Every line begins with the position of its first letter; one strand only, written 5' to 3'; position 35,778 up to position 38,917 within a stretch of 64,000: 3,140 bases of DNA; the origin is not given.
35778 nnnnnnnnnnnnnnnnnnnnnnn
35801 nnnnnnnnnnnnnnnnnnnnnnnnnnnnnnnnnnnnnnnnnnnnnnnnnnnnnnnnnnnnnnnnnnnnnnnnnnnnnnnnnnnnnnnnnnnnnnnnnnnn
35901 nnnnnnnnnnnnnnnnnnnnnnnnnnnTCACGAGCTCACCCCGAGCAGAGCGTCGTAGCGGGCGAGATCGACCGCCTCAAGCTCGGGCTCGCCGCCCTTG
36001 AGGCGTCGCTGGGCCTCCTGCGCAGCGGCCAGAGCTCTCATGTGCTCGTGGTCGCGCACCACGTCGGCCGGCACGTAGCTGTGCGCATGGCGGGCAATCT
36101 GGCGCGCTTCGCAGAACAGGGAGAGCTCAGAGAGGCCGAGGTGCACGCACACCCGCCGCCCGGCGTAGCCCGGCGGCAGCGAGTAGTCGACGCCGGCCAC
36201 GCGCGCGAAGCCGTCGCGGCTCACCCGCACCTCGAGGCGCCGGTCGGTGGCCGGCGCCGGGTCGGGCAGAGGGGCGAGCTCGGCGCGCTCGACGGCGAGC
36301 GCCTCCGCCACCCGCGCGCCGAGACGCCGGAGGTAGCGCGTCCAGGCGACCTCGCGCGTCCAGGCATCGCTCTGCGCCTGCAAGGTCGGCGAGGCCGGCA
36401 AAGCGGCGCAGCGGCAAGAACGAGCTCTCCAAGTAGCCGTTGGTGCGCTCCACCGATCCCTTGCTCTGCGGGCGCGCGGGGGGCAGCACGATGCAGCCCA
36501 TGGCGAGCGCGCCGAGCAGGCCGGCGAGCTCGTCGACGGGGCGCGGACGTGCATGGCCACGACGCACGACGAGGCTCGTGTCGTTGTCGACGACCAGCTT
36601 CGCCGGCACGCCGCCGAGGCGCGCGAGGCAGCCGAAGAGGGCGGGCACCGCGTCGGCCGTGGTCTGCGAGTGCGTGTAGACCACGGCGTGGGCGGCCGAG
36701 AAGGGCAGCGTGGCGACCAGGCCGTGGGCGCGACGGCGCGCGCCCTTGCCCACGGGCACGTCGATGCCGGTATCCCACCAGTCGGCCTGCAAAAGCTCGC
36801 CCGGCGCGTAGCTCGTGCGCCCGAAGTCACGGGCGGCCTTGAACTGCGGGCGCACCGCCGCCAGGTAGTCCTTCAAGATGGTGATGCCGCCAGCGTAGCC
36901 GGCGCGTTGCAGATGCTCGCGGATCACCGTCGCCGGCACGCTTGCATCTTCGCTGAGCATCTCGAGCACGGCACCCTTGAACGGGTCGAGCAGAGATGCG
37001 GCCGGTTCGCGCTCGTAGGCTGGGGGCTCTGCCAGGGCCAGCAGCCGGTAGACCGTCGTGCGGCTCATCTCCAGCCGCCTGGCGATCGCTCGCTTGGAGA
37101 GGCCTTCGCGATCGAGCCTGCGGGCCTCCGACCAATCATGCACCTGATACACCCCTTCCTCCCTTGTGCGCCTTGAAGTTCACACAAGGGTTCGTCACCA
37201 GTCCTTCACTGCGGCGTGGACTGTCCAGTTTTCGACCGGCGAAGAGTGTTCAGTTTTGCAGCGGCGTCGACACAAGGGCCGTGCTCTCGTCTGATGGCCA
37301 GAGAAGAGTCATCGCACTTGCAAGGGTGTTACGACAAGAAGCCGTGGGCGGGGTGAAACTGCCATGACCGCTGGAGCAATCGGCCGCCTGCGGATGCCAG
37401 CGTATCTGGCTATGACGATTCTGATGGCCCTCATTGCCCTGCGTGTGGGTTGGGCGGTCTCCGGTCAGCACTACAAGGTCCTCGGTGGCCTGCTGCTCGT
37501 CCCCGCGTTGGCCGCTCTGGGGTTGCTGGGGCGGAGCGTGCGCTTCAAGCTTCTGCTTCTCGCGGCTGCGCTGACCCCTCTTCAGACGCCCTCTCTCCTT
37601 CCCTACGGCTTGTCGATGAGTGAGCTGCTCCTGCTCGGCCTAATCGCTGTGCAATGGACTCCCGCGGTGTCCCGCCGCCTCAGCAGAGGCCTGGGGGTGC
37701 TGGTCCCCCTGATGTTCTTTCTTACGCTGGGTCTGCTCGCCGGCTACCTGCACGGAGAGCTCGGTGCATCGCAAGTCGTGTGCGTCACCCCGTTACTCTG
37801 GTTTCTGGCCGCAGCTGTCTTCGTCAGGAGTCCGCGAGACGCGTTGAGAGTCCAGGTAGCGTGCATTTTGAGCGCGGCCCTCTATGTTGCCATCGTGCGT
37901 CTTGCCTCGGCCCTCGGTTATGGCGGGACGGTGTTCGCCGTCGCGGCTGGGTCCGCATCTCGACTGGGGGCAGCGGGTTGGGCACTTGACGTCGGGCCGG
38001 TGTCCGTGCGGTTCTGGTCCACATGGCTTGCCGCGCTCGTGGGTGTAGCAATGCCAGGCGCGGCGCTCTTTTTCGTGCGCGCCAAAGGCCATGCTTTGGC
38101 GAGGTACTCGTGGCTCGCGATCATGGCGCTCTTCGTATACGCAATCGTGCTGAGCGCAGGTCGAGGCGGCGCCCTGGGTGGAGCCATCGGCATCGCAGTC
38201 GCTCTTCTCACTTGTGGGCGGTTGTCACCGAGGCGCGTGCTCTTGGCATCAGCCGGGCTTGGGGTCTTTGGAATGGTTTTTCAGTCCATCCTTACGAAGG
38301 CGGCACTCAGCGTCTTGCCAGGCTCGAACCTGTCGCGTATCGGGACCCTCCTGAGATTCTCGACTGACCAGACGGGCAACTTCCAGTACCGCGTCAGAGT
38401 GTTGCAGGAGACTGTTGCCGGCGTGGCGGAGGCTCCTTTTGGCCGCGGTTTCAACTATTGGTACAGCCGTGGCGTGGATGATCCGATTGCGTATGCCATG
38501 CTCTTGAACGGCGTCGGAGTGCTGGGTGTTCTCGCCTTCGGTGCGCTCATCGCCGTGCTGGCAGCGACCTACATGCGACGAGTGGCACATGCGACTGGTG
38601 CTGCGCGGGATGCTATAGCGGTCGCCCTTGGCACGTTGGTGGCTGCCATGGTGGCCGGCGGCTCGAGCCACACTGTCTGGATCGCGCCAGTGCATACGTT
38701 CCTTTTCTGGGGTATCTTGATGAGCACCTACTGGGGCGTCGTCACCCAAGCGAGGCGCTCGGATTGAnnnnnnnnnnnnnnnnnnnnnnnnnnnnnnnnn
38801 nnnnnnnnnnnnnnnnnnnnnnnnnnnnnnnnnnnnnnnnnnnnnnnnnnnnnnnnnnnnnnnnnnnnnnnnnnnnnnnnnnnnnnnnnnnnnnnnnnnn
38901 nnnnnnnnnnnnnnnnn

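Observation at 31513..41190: Tandem, diverged duplication of a three-gene module (Wzy_C membrane protein, GT2, GT1-like). Wzy_C proteins coexist with an ABC-transporter pathway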

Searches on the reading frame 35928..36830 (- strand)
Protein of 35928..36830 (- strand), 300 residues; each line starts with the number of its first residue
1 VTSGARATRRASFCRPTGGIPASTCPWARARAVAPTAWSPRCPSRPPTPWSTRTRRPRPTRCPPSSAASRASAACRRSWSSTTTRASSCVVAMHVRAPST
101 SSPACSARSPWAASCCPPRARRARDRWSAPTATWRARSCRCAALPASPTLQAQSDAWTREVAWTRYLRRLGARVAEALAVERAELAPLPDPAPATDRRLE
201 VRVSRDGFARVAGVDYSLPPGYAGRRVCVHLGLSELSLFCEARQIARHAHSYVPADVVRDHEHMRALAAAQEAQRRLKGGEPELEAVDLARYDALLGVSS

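Call 4: search_protein_families(library=pfam, proteins=[window:35928-36830:-], max_evalue=0.01)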
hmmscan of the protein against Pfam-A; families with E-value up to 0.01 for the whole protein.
window:35928-36830:- (300 aa): 1 family
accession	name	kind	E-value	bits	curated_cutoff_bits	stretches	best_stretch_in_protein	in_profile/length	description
PF22483.2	Mu-transpos_C_2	-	1.3e-16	60.5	27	1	188-256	1-69/73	Mu transposase, C-terminal domain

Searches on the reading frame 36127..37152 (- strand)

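Call 4: search_protein_families(library=pfam, proteins=[window:36127-37152:-], max_evalue=0.01)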
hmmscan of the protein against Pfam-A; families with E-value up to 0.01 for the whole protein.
window:36127-37152:- (341 aa): 5 families
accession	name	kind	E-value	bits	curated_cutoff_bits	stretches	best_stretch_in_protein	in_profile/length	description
PF02796.21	HTH_7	-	2.3e-07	31.3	23.8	1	2-39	6-43/45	Helix-turn-helix domain of resolvase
PF13936.12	HTH_38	-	0.00029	20.9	27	1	12-38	15-41/44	Helix-turn-helix domain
PF09339.16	HTH_IclR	-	0.00057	20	22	1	15-39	16-40/52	IclR helix-turn-helix domain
PF13384.12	HTH_23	-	0.00066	19.9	24.6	1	12-39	13-39/50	Homeodomain-like domain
PF13551.12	HTH_29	-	0.00089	19.8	28.1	1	15-40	9-35/64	Winged helix-turn helix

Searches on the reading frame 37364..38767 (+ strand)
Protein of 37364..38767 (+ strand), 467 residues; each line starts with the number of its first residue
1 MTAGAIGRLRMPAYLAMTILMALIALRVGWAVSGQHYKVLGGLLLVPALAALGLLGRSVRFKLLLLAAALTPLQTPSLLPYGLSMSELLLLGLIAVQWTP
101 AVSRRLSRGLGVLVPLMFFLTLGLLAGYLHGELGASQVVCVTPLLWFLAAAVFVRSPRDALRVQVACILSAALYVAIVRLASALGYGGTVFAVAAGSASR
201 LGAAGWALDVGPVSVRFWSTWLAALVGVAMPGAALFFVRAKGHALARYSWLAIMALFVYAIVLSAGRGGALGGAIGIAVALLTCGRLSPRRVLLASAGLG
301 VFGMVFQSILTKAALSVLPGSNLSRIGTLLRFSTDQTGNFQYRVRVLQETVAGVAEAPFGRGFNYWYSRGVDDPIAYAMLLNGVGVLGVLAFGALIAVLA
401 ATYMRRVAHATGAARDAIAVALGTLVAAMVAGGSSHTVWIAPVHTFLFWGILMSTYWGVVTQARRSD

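Call 4: search_protein_families(library=pfam, proteins=[window:37364-38767:+], max_evalue=0.01)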
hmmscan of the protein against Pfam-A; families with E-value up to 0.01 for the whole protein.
window:37364-38767:+ (467 aa): 1 family
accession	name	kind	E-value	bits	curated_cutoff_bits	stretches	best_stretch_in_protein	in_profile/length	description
PF04932.20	Wzy_C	-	9.3e-05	22.7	31.7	1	253-366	2-105/149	O-Antigen ligase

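Call 12: find_encoding_contigs(protein=window:37364-38767:+, flank=10000, max_places=6)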
Protein window:37364-38767:+ (467 aa): 12 contigs read that carry it; 6 places shown.
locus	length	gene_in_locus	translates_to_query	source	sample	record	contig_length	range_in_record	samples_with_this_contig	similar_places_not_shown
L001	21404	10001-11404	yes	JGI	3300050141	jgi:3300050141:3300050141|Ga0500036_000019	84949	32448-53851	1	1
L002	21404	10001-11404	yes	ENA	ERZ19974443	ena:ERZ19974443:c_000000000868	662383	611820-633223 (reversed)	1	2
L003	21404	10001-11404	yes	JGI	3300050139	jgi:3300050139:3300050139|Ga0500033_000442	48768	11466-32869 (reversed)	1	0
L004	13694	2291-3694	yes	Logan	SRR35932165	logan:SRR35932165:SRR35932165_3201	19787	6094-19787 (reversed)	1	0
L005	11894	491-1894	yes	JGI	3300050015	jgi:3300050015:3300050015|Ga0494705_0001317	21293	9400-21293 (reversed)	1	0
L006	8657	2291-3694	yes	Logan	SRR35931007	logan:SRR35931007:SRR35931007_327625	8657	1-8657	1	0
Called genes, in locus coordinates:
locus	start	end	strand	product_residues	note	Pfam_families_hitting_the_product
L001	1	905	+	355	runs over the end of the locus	PF00005:ABC_tran, PF13304:AAA_21 (faint)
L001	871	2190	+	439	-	PF13524:Glyco_trans_1_2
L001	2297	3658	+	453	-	PF13524:Glyco_trans_1_2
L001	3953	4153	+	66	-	-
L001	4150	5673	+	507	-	-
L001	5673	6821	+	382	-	PF00535:Glycos_transf_2, PF10111:Glyco_tranf_2_2 (weak), PF13641:Glyco_tranf_2_3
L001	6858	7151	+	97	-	-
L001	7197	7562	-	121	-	PF08241:Methyltransf_11 (weak)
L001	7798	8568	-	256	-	PF01695:IstB_IS21, PF00308:Bac_DnaA (weak)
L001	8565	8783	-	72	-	-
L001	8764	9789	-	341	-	PF02796:HTH_7 (weak)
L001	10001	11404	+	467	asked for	-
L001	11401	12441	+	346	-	PF00535:Glycos_transf_2, PF13641:Glyco_tranf_2_3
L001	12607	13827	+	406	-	-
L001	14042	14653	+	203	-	PF00132:Hexapep, PF14602:Hexapep_2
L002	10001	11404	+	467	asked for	-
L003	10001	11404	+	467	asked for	-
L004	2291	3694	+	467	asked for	-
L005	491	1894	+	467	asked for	-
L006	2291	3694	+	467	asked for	-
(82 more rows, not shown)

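Call 13: find_homologous_proteins(query=window:37364-38767:+)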
Query window:37364-38767:+ (467 aa): 1 proteins with E <= 0.001 among 8000 candidates.
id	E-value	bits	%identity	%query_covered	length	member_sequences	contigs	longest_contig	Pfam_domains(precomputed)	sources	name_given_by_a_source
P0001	5.1e-285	963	100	100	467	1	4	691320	-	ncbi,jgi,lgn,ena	jgi:hypothetical protein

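Call 16: list_cluster_members(proteins=[window:37364-38767:+, window:31513-33036:+, window:39913-41190:+])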
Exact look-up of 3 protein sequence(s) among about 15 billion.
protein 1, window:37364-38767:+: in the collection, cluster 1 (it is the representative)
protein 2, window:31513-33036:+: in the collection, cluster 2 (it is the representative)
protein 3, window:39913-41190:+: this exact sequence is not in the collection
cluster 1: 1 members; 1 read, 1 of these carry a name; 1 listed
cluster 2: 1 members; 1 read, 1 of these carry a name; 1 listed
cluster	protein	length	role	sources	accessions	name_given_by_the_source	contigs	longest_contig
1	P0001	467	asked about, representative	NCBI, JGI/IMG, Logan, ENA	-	hypothetical protein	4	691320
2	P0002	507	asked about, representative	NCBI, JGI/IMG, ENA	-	hypothetical protein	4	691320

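Call 18: search_protein_families(library=ncbifam, proteins=[window:37364-38767:+], max_evalue=0.01)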
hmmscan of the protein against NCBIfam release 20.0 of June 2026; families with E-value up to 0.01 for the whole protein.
window:37364-38767:+ (467 aa): 0 families

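Call 23: search_solved_structures(query=A2, max_evalue=10, show_alignments=3)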
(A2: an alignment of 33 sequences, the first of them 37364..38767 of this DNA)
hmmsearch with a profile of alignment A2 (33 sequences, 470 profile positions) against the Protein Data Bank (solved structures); distinct sequences matched with E-value up to 10: 2.
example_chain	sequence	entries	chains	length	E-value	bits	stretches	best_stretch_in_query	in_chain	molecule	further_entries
7tpg_B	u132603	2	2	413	6.4e-05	25.2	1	226-361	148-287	Putative cell surface polysaccharide polymerase/ligase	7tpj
8hfc_A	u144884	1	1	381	4.6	9.1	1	221-268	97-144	Palmitoyltransferase ERF2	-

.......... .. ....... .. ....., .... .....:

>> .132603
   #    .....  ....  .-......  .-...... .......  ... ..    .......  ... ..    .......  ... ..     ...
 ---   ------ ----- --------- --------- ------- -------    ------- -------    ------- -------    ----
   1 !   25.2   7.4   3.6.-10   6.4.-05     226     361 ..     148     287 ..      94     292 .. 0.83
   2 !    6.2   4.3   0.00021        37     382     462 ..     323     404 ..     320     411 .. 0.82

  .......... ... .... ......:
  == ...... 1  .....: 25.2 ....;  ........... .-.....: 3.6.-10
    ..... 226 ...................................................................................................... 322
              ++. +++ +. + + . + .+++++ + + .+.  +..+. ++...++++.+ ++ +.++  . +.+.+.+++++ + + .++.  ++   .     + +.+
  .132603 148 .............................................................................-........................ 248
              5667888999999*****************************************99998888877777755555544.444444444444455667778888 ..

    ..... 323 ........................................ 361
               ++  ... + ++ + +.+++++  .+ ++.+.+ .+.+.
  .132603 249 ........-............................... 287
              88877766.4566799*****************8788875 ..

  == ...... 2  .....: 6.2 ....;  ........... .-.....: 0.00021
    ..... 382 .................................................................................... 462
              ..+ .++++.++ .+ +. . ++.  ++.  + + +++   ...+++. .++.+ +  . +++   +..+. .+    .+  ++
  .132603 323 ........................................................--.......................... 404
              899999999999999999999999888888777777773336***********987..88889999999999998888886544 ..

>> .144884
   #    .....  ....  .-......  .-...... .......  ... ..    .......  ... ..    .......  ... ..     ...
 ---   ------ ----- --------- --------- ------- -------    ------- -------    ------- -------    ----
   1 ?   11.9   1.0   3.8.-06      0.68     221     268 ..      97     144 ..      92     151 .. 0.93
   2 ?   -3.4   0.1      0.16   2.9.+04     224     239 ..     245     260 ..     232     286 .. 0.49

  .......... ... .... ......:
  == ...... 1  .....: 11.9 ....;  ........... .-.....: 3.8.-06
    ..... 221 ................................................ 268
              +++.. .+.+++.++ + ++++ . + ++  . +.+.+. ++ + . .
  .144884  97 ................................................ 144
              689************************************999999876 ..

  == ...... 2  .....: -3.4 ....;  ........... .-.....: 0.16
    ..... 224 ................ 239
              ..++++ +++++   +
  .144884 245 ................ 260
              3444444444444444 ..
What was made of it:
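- Closest known: WaaL O-antigen ligase. Same: The only significant PDB sequence match: E 6e-5 (call 23).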

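Call 24: find_homologous_proteins(query=A2, max_evalue=0.00001)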
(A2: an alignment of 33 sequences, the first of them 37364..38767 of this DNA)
Query A2 (33 sequences) (467 aa, profile of the alignment): 2 proteins with E <= 0.00001 among 8000 candidates.
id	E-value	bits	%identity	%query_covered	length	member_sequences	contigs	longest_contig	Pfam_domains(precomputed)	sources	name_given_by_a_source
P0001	1.4e-123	431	100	100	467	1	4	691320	-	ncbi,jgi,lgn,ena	jgi:hypothetical protein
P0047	3.7e-100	354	24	80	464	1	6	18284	-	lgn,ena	-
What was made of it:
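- Tried and rejected: Word-indexed protein searches with A2, and then with the 33-sequence alignment, returned only A2 itself and one relative (calls 13, 24).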

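Call 41: predict_structure(alignment_id=A2)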
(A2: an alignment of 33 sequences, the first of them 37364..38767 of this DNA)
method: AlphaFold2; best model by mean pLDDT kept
length: 467 residues; sequences in the alignment: 33
mean_pLDDT: 86.6   pTM: 0.87
mean pLDDT of the five models: 86.6, 86.4, 84.4, 84.4, 83.0
residues with pLDDT >= 90: 268; 70-90: 141; 50-70: 38; < 50: 20
segments of 3 or more residues with pLDDT < 50: 1-9, 192-196, 334-336, 465-467
pLDDT, mean of each block of 10 residues (from residue 1): 48 81 88 83 85 95 96 75 85 95 94 97 94 91 97 97 98 92 73 53 68 78 95 97 96 95 87 96 93 87 79 76 68 59 88 91 88 85 95 98 95 97 98 91 95 94 54
secondary structure, 60 per line:
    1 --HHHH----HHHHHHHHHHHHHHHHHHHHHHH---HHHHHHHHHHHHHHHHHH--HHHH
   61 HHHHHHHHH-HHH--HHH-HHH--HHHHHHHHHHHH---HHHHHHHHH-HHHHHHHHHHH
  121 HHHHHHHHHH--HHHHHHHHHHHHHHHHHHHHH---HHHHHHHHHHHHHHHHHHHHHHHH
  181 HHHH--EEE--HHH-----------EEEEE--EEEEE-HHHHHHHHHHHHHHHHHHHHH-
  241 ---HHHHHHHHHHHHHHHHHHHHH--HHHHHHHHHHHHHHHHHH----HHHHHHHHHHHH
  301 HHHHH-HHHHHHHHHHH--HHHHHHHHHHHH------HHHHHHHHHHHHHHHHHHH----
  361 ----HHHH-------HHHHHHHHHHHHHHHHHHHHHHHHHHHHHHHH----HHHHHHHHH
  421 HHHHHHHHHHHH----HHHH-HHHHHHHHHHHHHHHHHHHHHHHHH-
elements in order: H3-6 H11-33 H37-54 H57-69 H85-96 H100-108 H110-130 H133-153 H157-184 E187-189 E206-210 E213-217 H219-239 H244-264 H267-284 H289-305 H307-317 H320-331 H338-356 H365-368 H376-407 H412-432 H437-440 H442-466
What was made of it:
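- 37364..38767 (+): A2, the second member of the same membrane-protein family. AlphaFold2 pLDDT 86.6, pTM 0.87 (call 41).
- On GT-C_B fold class (WaaL, Wzy, SEDS): The model has pLDDT 86.6 (call 41).
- AlphaFold2 model of A2: pLDDT 86.6, pTM 0.87 (call 41).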

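Call 48: fold_search(model_id=the predicted structure, library=pdb)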
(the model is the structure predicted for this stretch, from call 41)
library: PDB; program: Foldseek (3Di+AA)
matches with E <= 10: 191; with E <= 0.001: 1
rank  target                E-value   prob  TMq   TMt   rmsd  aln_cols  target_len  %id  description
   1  7tpg_B                1.7e-05  1.00  0.54  0.61   7.2       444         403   14  Single-Particle Cryo-EM Structure of the WaaL O-antigen ligase in its ligand bound state (released 2022-04-06)
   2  6pl6_A                1.4e-03  1.00  0.42  0.54   7.3       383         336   18  Structural coordination of polymerization and crosslinking by a peptidoglycan synthase complex (released 2020-03-18)
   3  8p1u_A                1.6e-03  1.00  0.41  0.48   8.0       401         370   12  Structure of divisome complex FtsWIQLB (released 2024-05-22)
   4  8bh1_A                1.8e-02  1.00  0.40  0.49   7.7       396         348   13  Core divisome complex FtsWIQBL from Pseudomonas aeruginosa (released 2023-04-19)
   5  3aqp_A                6.2e-01  0.08  0.13  0.10  24.4       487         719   14  Crystal structure of SecDF, a translocon-associated membrane protein, from Thermus thrmophilus (released 2011-05-18)
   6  7a0w_A                6.5e-01  0.10  0.14  0.16  21.4       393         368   12  Structure of dimeric sodium proton antiporter NhaA, at pH 8.5, crystallized with chimeric Fab antibodies (released 2022-02-23)
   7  7a0y_B                6.5e-01  0.10  0.13  0.15  18.8       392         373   15  Structure of dimeric sodium proton antiporter NhaA K300R variant, at pH 8.2, crystallized with chimeric Fab antibodies (released 2022-02-23)
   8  6drx                  8.0e-01  0.06  0.10  0.12  26.3       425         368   10  Structural Determinants of Activation and Biased Agonism at the 5-HT2B Receptor (released 2018-08-29)
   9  7a0y_A                8.4e-01  0.10  0.13  0.15  17.2       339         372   12  Structure of dimeric sodium proton antiporter NhaA K300R variant, at pH 8.2, crystallized with chimeric Fab antibodies (released 2022-02-23)
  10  8pnl_C                8.4e-01  0.07  0.14  0.14  20.6       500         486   13  Outward-open conformation of a Major Facilitator Superfamily (MFS) transporter MHAS2168, a homologue of Rv1410 from M. (released 2023-10-18)
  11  7ug0                  8.7e-01  0.05  0.11  0.12  24.4       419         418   13  TBOA-bound GltPh RSMR mutant in IFS state (released 2023-03-29)
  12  8ybq_A                9.9e-01  0.05  0.11  0.11  22.6       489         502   11  Choline transporter BetT - CHT bound (released 2024-09-04)
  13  4au5_B                1.1e+00  0.08  0.13  0.15  19.6       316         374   13  Structure of the NhaA dimer, crystallised at low pH (released 2013-07-10)
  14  4a01_A                1.1e+00  0.06  0.13  0.09  27.4       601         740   12  Crystal Structure of the H-Translocating Pyrophosphatase (released 2012-03-28)
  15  8zxk_C                1.2e+00  0.04  0.11  0.10  25.5       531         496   13  Cryo-EM structure of trimethylamine transporter TmaT binding with TMA (released 2024-11-06)
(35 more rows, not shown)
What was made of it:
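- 37364..38767 (+): The best PDB match is WaaL 7TPG, then RodA and FtsW (call 48).
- Closest known: WaaL O-antigen ligase. Same: Best structural match: Foldseek E 1.7e-5, TM 0.54/0.61 (call 48).
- Closest known: SEDS peptidoglycan polymerases RodA/FtsW. Same: Second-best structural matches: 6PL6 at E 1.4e-3, 8P1U at 1.6e-3 (call 48).
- Top PDB match is WaaL 7TPG (E 1.7e-5, TM 0.54/0.61), then RodA and FtsW (call 48).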
